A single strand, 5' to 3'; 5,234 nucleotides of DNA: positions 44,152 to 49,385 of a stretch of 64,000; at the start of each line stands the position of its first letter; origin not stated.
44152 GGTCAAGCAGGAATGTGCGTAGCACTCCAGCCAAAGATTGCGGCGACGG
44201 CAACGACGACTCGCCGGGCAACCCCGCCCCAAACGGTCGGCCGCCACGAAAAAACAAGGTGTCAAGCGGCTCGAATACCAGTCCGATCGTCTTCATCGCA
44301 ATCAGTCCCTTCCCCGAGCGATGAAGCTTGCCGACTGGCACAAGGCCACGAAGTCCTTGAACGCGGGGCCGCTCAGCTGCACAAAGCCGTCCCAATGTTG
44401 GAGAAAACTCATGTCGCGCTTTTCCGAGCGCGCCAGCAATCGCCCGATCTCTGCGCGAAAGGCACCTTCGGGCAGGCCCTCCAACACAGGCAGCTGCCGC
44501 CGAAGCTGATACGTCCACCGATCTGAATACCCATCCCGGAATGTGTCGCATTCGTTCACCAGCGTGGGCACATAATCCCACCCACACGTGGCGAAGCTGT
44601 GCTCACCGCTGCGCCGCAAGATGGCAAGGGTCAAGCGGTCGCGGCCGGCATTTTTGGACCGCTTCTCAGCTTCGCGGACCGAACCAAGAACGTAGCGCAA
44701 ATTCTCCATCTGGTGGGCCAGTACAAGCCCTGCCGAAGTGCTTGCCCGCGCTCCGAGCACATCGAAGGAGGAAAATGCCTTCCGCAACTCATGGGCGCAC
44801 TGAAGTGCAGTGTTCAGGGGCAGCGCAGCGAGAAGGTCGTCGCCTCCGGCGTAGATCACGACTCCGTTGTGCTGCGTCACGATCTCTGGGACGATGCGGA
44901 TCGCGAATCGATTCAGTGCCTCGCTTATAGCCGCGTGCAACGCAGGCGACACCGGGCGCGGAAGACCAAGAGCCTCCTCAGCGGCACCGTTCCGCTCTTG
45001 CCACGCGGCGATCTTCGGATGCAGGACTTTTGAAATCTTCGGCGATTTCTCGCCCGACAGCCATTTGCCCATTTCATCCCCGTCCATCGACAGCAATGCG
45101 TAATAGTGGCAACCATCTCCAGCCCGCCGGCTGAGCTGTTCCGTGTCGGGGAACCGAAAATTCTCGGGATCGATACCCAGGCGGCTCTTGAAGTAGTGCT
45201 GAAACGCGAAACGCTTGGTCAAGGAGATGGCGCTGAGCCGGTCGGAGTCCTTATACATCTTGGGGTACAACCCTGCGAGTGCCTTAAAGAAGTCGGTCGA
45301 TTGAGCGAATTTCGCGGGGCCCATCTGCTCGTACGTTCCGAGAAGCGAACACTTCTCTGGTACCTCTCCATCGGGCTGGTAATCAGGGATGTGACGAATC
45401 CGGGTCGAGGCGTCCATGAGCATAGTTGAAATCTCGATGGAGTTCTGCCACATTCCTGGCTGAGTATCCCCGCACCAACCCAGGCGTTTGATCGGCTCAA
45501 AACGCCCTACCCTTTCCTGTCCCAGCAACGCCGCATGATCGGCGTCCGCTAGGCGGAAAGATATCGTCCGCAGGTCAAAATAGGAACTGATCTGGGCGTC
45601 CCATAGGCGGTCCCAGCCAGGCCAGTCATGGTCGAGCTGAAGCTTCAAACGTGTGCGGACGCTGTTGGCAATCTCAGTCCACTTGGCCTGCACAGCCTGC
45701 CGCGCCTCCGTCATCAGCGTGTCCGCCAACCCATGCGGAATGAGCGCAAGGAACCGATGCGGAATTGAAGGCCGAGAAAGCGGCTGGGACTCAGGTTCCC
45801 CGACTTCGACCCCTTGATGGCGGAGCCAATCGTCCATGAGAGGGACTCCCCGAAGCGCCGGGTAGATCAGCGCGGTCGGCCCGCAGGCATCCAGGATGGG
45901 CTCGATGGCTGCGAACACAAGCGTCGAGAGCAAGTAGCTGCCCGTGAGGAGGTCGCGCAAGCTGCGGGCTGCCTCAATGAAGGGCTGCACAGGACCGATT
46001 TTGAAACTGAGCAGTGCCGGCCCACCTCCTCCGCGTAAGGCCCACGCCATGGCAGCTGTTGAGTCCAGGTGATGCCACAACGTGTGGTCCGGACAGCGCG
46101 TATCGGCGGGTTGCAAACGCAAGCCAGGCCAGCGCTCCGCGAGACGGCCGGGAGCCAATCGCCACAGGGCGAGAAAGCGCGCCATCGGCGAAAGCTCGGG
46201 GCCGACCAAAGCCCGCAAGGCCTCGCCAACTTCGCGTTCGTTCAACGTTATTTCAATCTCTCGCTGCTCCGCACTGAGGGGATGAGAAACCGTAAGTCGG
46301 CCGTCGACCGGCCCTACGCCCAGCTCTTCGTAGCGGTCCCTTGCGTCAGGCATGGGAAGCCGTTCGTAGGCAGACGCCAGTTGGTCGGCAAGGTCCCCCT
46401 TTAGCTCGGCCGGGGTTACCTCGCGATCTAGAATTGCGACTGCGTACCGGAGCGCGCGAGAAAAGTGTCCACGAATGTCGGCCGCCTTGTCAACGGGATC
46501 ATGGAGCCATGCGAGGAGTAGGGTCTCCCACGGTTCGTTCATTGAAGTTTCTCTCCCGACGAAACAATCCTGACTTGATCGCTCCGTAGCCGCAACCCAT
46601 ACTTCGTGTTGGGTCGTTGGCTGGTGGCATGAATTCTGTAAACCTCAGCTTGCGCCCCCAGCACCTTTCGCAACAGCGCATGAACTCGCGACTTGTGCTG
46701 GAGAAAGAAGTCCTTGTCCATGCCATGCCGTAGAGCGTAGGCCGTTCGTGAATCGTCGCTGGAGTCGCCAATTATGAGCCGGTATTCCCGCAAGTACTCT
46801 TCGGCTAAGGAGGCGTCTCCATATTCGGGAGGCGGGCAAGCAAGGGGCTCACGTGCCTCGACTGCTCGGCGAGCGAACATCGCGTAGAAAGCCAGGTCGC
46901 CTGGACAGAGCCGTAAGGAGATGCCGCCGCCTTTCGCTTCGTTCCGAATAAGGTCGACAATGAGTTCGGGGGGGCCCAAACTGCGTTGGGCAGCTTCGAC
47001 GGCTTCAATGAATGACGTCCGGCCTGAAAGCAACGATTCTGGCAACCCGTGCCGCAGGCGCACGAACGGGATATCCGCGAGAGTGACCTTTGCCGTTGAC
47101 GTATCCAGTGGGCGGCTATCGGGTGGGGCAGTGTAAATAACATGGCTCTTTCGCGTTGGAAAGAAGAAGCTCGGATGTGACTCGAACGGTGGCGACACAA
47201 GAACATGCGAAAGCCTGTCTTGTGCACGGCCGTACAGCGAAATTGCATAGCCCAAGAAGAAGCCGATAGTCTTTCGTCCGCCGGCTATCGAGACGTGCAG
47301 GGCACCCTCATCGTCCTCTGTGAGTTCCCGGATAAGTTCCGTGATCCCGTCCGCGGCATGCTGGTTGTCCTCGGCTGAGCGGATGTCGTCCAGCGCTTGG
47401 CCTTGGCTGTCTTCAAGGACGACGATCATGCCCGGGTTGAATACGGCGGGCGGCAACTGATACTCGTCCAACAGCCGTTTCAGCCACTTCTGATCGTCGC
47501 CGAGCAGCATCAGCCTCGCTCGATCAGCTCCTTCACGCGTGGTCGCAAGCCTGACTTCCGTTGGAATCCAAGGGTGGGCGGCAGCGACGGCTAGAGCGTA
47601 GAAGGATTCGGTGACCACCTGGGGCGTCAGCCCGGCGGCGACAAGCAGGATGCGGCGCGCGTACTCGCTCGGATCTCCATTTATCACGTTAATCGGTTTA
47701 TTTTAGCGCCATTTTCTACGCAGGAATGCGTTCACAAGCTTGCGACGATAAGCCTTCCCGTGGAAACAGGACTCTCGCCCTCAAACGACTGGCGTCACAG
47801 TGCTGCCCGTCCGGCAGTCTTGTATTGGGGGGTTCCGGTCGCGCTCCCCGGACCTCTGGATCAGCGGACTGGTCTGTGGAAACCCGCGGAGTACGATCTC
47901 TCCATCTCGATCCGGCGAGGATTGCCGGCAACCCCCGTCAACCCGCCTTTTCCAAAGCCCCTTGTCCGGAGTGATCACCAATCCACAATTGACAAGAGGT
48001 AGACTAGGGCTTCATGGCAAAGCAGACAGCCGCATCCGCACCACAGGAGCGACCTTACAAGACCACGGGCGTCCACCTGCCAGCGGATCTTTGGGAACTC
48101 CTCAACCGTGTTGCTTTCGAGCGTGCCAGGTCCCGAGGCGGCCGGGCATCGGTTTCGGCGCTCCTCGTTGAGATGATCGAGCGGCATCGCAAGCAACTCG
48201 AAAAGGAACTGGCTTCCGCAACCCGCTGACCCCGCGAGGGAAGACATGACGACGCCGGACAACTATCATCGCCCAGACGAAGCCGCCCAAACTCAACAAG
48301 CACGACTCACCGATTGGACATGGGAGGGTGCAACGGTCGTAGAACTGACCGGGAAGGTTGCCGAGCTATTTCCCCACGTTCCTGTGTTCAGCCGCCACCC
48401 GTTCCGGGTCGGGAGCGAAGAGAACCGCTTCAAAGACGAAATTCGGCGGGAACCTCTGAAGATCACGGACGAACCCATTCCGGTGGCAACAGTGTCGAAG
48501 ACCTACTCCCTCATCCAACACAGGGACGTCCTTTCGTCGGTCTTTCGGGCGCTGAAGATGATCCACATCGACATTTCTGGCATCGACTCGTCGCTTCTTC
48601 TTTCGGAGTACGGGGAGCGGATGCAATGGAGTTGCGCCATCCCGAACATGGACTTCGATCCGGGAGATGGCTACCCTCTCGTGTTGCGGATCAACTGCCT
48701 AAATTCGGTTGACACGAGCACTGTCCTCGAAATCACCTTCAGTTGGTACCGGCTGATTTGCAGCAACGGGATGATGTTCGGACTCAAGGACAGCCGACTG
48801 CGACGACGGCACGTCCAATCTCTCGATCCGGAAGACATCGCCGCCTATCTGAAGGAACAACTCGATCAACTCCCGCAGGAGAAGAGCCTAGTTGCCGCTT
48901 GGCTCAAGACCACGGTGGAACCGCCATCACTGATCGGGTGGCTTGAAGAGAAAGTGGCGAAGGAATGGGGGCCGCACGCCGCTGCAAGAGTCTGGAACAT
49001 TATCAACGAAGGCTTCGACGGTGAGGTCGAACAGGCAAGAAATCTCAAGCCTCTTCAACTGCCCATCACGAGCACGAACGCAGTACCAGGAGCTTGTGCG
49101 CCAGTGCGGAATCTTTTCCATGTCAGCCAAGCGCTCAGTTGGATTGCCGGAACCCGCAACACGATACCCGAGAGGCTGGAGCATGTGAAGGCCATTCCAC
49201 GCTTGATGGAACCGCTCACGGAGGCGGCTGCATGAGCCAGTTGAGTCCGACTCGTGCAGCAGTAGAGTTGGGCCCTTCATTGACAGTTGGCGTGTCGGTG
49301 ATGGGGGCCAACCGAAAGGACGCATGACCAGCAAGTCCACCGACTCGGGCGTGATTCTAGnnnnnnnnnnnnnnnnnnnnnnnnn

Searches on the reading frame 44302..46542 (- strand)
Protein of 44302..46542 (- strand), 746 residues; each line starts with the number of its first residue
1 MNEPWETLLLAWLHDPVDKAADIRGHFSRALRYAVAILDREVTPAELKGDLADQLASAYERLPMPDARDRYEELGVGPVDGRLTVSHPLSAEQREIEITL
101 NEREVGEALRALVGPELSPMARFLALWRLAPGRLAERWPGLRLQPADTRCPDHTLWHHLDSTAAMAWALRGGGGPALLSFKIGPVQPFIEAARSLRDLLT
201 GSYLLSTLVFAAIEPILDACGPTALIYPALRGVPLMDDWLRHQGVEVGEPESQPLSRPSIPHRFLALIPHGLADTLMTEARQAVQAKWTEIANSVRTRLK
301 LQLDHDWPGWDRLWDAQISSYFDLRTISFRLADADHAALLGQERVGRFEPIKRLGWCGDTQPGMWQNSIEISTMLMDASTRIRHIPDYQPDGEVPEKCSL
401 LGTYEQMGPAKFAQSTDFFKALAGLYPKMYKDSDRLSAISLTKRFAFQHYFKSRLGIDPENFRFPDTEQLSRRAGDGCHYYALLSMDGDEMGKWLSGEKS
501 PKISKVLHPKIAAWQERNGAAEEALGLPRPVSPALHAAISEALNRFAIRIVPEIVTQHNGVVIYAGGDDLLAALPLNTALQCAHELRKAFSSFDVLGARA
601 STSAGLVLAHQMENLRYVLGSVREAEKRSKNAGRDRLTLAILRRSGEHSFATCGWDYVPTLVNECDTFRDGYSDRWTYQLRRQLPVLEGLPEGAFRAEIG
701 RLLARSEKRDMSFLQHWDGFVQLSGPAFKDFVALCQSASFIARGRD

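Call 70: search_protein_families(library=padloc, max_evalue=0.00001, proteins=[window:44302-46542:-])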
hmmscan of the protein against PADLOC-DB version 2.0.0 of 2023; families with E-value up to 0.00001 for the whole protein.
window:44302-46542:- (746 aa): 12 families
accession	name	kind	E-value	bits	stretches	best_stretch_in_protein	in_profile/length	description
PDLC01292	Cas10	-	1.4e-84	282.9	1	177-637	2-386/387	CAS-III; effector_LS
PDLC01422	Cas10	-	7.2e-84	280.7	2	471-709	273-480/519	CAS-III; effector_LS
PDLC00917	Cas10b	-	7.3e-68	227.7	2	479-631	358-510/510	"CRISPR-associated protein Cas10/Cmr2, subtype III-B"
PDLC01444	Cas10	-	8.3e-62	207.8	2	432-641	355-510/605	CAS-III; effector_LS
PDLC02052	Cas10b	-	2.3e-61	206.2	2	45-328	31-306/875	-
PDLC02054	Cas10b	-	2.9e-54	182.8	2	430-657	236-428/537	-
PDLC01651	Cas10b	-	8.5e-31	104.6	1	177-292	1-112/113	CAS-III-B; effector_LS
PDLC02051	Cas10b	-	5.3e-26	89.8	1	414-677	183-409/479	-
PDLC00920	Cas10b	-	1.2e-23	81.8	1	177-295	3-116/116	Cas10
PDLC02053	Cas10b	-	3.9e-14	49.8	0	487-590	421-528/717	-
PDLC01293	Cas10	-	1.5e-12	45.2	1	408-631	400-577/577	CAS-III; effector_LS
PDLC00916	Cas10a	-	2e-11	41.5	1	526-631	542-650/650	"CRISPR-associated protein Cas10/Csm1, subtype III-A/MTUBE"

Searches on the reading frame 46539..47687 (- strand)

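Call 70: search_protein_families(library=padloc, max_evalue=0.00001, proteins=[window:46539-47687:-])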
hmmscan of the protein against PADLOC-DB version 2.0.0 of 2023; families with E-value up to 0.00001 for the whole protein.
window:46539-47687:- (382 aa): 11 families
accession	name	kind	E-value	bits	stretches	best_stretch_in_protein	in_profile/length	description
PDLC01904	CARF5--CARF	-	4.7e-120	399.5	1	11-375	2-350/351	-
PDLC01909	CARF5--CARF_TM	-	1.2e-90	302.6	1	8-325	3-297/340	-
PDLC01299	Csx1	-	4.6e-66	220.7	1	13-216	1-193/193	CAS-III; associated_signaling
PDLC01036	WYL/Csx1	-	4.8e-59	198.4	1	9-372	1-273/279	CARF+WYL C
PDLC01354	Csx1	-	8.3e-54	180.4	1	11-234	2-188/189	CAS-III; associated_signaling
PDLC01633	Csx1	-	1.2e-44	150.2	1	21-236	1-174/177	CAS-III; associated_signaling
PDLC01855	CARF3--CARF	-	4.8e-10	37.6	1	17-163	10-145/288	-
PDLC01964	CARF_2OG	-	2.8e-08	31.4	1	12-116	3-115/353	-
PDLC01851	CARF3--CARF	-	4.3e-08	30.9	1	89-168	66-143/279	-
PDLC01907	CARF5--CARF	-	7.6e-08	29.9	1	11-173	2-141/325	-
PDLC01908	CARF5--CARF_ADA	-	1.7e-07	28.5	1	12-166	2-146/605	-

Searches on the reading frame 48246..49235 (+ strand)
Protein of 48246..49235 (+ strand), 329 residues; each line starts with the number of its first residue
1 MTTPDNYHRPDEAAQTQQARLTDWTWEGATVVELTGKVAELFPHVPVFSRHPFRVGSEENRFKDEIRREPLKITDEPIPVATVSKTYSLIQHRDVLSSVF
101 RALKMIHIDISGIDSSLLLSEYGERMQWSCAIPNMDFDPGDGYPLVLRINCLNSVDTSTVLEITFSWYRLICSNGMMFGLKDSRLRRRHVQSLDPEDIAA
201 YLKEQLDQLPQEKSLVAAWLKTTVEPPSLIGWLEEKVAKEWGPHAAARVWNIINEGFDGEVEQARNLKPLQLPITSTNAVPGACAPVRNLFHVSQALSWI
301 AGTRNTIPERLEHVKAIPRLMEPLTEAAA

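Call 24: search_protein_families(library=ncbifam, max_evalue=0.01, proteins=[window:48246-49235:+])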
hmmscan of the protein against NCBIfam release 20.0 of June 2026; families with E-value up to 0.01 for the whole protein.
window:48246-49235:+ (329 aa): 1 family
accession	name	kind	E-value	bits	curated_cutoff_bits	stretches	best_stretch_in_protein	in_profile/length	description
TIGR03299.1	LGT_TIGR03299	subfamily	0.0017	17.6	110.7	1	77-194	69-184/312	phage/plasmid-like protein TIGR03299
